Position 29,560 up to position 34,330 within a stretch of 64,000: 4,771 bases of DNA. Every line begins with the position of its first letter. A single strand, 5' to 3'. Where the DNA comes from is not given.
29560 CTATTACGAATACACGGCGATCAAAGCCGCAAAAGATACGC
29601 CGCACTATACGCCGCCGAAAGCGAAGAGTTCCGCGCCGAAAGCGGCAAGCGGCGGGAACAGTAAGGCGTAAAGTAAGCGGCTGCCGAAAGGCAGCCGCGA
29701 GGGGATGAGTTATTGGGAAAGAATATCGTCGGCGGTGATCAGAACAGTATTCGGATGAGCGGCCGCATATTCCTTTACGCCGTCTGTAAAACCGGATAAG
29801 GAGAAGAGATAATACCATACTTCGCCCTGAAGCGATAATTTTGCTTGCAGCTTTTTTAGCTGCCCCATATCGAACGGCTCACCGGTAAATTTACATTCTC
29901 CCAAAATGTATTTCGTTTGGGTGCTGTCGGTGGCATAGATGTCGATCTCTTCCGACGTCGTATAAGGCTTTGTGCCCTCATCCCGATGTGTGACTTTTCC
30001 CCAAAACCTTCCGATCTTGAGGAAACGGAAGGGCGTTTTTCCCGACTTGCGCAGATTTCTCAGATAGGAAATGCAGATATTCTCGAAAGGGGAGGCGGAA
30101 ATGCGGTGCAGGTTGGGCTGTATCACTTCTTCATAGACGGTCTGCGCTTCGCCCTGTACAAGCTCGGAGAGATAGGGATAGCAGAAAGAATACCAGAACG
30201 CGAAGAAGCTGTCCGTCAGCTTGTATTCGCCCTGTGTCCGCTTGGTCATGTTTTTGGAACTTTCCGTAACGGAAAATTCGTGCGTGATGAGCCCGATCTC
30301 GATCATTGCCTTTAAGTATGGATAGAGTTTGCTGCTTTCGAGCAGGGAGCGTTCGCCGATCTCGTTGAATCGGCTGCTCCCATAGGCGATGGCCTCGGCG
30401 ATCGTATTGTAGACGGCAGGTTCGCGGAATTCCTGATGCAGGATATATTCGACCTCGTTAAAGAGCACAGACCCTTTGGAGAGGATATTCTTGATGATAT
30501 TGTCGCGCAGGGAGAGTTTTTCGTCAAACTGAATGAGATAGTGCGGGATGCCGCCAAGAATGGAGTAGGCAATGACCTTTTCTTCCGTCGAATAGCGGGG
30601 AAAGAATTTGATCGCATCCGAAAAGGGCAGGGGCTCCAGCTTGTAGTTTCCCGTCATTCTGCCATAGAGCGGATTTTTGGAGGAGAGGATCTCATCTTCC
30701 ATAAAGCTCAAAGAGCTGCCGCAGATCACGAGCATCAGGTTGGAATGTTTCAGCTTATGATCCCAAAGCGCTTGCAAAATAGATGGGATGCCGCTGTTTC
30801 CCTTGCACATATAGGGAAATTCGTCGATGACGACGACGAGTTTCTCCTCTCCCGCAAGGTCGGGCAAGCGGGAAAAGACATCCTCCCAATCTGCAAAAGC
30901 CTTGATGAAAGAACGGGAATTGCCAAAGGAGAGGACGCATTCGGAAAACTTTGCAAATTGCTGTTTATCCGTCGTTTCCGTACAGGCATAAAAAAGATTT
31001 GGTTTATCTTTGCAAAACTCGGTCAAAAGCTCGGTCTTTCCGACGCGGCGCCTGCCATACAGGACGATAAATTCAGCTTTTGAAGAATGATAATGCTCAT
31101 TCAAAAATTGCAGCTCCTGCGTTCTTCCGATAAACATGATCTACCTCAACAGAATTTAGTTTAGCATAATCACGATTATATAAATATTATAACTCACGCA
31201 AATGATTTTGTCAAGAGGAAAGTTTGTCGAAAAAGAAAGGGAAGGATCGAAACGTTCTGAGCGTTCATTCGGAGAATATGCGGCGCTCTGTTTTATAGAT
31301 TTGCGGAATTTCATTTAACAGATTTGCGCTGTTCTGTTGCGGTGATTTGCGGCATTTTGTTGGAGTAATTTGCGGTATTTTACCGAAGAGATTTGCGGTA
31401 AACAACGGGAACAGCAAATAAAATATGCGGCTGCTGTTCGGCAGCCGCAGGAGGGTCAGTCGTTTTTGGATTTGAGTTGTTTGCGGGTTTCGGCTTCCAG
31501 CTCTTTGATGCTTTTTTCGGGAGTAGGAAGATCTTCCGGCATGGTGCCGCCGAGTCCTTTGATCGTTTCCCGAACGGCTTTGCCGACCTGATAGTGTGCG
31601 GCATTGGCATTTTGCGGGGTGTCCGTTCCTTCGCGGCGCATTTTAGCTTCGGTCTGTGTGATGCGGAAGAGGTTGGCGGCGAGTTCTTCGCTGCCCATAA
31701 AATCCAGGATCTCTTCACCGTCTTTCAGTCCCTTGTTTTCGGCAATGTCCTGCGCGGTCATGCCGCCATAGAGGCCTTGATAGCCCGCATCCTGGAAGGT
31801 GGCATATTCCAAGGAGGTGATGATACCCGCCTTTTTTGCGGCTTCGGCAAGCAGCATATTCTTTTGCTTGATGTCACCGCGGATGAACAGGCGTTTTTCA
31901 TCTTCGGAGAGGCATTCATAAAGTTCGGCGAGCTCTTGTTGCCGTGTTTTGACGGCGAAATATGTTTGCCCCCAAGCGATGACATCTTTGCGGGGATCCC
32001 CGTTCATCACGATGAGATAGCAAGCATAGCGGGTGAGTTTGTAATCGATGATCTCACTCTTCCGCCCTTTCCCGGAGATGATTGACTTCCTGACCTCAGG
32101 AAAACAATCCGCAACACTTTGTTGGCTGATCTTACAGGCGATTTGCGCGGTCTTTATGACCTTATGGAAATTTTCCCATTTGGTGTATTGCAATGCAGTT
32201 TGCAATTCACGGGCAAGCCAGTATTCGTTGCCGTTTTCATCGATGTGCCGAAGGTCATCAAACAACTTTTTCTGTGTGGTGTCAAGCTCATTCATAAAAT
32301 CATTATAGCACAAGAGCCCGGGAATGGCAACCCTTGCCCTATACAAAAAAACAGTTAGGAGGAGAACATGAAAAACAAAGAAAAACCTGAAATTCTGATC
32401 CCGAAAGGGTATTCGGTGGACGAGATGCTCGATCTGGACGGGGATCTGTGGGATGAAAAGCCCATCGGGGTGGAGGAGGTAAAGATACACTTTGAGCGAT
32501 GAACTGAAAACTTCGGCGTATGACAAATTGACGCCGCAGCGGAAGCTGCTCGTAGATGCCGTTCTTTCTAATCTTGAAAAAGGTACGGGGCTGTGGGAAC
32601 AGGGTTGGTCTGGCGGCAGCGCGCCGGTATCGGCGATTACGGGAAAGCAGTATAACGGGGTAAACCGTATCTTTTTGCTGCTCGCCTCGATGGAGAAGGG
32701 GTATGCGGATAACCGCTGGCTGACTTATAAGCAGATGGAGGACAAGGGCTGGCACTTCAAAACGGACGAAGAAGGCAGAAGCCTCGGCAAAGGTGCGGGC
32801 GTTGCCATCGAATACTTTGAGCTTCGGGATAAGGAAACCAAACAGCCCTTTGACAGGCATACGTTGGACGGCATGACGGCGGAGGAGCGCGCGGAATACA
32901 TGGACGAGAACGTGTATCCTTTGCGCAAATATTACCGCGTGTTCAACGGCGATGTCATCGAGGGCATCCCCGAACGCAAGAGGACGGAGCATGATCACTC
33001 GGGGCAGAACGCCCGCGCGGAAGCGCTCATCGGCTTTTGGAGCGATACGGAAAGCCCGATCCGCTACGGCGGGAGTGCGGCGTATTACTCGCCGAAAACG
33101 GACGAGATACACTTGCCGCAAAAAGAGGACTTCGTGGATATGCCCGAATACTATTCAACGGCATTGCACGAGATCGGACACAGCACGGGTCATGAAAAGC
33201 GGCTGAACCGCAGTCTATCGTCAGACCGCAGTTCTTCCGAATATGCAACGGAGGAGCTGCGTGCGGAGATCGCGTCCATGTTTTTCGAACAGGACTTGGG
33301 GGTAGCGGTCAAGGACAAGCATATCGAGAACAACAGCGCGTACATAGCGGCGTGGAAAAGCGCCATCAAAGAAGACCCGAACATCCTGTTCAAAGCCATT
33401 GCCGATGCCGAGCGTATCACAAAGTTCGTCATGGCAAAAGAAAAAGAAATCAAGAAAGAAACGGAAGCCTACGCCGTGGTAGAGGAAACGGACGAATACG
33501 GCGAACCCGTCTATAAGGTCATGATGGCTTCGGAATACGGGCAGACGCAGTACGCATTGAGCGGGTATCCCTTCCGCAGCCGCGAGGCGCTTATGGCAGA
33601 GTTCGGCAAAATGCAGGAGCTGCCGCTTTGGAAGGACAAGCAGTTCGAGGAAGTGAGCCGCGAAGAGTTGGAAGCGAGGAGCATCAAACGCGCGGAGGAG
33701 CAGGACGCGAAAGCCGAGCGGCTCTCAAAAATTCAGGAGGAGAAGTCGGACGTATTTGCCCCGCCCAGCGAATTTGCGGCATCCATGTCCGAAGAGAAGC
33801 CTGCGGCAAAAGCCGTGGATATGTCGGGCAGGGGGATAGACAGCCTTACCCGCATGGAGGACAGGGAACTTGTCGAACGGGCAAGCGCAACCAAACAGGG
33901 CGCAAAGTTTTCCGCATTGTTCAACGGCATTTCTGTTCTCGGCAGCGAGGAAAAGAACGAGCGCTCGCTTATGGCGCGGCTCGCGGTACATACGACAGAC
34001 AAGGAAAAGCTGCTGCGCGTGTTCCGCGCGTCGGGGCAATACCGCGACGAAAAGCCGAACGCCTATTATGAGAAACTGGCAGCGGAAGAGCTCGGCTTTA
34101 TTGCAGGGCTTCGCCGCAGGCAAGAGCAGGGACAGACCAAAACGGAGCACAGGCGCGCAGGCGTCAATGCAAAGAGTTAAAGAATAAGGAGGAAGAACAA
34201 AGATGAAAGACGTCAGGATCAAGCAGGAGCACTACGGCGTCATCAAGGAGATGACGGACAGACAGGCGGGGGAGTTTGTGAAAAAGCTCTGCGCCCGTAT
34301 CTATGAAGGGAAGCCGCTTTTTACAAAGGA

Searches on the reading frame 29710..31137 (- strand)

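Call 38: search_protein_families(library=pfam, proteins=[window:29710-31137:-], max_evalue=0.001)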
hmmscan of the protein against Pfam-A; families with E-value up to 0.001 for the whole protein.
window:29710-31137:- (475 aa): 5 families
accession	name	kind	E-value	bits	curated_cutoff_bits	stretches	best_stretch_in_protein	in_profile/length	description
PF01637.24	ATPase_2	-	6.1e-27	95.3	33.2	1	2-204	1-225/225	ATPase domain predominantly from Archaea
PF03008.20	DUF234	-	4.2e-20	72.5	22.5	1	315-419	1-91/100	Archaea bacterial proteins of unknown function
PF13173.12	AAA_14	-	2.3e-09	37.7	27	1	22-173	3-126/129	AAA domain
PF13401.12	AAA_22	-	0.00029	21.6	27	1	19-140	3-122/130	AAA domain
PF13191.12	AAA_16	-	0.00039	21.4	32.6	0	2-44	2-47/167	AAA ATPase domain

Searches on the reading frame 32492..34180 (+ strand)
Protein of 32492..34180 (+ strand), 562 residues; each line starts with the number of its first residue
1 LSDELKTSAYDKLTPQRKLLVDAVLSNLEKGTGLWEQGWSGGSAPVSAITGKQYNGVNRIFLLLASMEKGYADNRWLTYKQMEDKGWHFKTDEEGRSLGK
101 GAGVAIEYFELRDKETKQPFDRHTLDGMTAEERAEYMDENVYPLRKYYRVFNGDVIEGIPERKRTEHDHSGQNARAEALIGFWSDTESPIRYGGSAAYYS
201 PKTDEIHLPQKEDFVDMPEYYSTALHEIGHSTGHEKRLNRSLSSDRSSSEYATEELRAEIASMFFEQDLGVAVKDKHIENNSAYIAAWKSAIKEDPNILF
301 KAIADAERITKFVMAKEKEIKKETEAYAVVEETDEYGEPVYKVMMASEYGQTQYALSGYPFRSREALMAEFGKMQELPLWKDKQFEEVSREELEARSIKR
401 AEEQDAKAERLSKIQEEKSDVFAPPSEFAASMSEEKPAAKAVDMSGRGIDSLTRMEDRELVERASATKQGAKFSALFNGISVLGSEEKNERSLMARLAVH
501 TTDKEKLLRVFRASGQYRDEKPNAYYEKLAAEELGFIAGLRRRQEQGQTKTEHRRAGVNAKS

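Call 38: search_protein_families(library=pfam, proteins=[window:32492-34180:+], max_evalue=0.001)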
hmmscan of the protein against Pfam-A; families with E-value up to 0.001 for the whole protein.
window:32492-34180:+ (562 aa): 2 families
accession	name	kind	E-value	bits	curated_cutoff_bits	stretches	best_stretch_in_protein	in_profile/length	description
PF18818.7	MPTase-PolyVal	-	1.2e-35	122.8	27.5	1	182-304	6-125/126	Zincin-like metallopeptidase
PF08401.16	ArdcN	-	4.5e-21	75.8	22.6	1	17-151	4-123/123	N-terminal domain of anti-restriction factor ArdC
